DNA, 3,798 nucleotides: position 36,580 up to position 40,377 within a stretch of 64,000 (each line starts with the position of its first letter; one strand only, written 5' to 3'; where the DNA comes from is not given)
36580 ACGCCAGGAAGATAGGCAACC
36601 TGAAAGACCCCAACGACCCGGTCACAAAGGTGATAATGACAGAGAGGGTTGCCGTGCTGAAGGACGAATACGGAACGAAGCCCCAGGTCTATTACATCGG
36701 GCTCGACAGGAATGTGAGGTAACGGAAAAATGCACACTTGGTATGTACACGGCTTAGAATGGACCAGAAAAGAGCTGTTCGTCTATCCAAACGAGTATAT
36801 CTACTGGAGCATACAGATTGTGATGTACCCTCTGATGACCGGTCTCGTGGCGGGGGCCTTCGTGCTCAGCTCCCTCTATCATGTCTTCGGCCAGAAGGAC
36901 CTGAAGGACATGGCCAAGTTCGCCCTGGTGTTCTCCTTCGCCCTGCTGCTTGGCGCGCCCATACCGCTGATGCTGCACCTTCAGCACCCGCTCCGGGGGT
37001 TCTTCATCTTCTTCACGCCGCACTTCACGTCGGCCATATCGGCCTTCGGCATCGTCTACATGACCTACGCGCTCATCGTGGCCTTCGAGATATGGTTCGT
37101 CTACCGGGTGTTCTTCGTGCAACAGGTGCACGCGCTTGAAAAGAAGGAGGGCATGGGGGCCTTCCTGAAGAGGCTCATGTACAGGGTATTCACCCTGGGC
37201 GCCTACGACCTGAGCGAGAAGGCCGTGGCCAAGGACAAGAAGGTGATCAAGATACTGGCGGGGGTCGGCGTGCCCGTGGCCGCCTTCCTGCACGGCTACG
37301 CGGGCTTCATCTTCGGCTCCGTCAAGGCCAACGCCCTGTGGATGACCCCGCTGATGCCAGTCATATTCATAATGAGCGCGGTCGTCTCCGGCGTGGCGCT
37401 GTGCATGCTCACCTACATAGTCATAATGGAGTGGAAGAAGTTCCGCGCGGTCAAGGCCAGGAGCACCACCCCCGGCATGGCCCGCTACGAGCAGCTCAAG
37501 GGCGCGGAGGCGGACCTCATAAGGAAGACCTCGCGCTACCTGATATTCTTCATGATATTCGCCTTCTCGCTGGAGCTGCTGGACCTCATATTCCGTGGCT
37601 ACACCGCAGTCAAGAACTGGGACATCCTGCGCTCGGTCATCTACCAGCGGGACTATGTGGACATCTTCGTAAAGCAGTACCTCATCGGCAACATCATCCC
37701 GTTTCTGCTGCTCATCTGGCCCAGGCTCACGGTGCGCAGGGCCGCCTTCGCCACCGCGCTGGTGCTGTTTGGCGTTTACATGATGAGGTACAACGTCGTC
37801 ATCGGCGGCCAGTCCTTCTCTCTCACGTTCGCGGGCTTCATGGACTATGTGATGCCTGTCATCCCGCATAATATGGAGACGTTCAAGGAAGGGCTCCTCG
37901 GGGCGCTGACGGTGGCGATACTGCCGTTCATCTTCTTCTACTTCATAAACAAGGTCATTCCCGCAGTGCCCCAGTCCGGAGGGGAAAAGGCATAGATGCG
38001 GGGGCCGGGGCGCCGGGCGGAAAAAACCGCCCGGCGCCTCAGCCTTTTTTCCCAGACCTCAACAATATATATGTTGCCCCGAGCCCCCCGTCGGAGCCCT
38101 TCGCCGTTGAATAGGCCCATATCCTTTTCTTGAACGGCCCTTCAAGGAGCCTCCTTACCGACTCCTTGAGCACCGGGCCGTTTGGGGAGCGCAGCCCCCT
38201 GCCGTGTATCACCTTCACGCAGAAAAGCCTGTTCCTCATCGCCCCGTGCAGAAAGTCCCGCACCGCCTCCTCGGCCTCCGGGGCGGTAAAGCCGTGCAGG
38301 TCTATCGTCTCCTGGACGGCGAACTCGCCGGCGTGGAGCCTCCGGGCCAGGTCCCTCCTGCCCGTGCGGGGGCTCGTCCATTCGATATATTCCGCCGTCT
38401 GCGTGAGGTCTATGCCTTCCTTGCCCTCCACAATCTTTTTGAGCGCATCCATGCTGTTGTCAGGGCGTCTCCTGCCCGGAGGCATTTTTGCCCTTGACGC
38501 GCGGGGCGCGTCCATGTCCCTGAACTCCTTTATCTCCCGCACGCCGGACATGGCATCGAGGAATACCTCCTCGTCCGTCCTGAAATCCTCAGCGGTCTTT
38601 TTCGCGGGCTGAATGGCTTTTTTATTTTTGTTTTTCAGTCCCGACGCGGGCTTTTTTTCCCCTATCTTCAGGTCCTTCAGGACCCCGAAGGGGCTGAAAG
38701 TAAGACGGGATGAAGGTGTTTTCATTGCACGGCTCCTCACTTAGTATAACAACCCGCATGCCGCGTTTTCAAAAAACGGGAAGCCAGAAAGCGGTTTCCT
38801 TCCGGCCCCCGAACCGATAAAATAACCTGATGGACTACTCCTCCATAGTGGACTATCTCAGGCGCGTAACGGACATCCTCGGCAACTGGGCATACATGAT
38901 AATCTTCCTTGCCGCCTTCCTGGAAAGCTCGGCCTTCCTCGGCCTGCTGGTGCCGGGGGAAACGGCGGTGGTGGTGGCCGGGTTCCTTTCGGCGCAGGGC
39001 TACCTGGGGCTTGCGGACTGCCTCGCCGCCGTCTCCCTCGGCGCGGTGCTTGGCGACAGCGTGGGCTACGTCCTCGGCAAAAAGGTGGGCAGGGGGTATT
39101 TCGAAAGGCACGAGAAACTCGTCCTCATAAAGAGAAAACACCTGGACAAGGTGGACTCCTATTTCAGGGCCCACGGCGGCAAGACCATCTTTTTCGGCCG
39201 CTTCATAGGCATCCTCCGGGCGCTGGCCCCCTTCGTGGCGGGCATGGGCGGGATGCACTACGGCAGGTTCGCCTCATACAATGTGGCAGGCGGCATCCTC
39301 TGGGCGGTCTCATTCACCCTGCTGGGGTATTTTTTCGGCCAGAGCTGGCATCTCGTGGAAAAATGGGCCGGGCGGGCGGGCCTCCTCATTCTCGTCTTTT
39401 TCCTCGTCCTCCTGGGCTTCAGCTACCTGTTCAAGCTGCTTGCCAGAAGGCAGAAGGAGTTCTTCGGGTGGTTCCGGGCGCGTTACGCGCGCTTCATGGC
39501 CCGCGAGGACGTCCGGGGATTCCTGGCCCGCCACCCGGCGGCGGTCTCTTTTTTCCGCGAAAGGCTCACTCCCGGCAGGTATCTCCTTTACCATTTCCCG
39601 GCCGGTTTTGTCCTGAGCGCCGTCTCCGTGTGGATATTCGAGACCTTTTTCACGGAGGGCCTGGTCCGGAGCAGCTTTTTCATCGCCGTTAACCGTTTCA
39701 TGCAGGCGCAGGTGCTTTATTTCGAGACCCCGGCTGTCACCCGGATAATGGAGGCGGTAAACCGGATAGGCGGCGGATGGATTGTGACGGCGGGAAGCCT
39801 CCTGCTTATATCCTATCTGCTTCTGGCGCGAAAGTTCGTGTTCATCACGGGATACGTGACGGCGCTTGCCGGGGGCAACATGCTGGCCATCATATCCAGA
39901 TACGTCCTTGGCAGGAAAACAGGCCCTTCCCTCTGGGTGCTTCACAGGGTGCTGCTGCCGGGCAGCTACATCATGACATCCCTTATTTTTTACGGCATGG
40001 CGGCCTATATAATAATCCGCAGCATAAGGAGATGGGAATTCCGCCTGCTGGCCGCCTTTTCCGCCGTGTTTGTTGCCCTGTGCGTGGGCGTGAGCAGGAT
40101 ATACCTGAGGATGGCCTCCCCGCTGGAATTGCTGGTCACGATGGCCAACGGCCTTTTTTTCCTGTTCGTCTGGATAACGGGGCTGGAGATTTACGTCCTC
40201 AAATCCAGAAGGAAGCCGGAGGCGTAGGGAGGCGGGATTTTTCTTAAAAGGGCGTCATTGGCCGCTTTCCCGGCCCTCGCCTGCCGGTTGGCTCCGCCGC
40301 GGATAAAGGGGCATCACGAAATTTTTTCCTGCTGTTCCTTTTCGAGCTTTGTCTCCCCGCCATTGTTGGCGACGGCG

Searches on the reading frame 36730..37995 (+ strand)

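Call 90: search_protein_families(library=pfam, max_evalue=0.001, proteins=[window:36730-37995:+])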
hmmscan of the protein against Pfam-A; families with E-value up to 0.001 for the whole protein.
window:36730-37995:+ (421 aa): 1 family
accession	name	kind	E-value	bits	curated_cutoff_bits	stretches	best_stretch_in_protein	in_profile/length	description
PF03916.19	NrfD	-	3.5e-31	109.4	25.8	1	22-363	7-311/313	Polysulphide reductase, NrfD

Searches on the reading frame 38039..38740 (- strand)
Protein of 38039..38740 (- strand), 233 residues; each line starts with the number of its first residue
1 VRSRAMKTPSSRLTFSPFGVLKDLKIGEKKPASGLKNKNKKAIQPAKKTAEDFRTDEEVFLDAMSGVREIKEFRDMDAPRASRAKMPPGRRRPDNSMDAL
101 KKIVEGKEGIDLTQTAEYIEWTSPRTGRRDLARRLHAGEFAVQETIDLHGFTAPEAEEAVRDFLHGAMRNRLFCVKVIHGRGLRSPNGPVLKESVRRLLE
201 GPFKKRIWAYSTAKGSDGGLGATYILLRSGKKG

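Call 90: search_protein_families(library=pfam, max_evalue=0.001, proteins=[window:38039-38740:-])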
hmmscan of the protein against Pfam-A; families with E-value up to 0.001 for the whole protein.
window:38039-38740:- (233 aa): 1 family
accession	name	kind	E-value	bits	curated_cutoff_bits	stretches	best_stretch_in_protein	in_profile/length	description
PF01713.27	Smr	-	6.5e-21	74.7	25.7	1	146-228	1-77/77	Smr domain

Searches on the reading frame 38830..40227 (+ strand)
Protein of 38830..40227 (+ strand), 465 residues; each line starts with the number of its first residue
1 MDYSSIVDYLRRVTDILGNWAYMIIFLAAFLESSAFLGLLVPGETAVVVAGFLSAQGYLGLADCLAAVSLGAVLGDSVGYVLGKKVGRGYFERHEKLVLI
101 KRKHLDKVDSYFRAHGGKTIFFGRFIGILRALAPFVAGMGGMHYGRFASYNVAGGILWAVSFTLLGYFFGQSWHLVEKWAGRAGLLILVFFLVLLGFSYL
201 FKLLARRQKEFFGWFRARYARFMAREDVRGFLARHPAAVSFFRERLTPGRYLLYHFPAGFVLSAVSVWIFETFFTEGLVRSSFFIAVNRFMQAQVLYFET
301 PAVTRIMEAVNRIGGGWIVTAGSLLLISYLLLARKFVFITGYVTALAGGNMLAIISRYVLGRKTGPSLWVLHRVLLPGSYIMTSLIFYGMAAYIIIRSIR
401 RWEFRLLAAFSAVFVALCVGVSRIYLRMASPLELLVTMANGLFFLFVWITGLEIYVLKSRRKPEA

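Call 90: search_protein_families(library=pfam, max_evalue=0.001, proteins=[window:38830-40227:+])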
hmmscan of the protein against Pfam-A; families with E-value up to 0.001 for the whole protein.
window:38830-40227:+ (465 aa): 1 family
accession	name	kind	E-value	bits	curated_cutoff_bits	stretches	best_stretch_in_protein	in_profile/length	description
PF09335.16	VTT_dom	-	3.9e-19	69.8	33.9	1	41-167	1-122/123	VTT domain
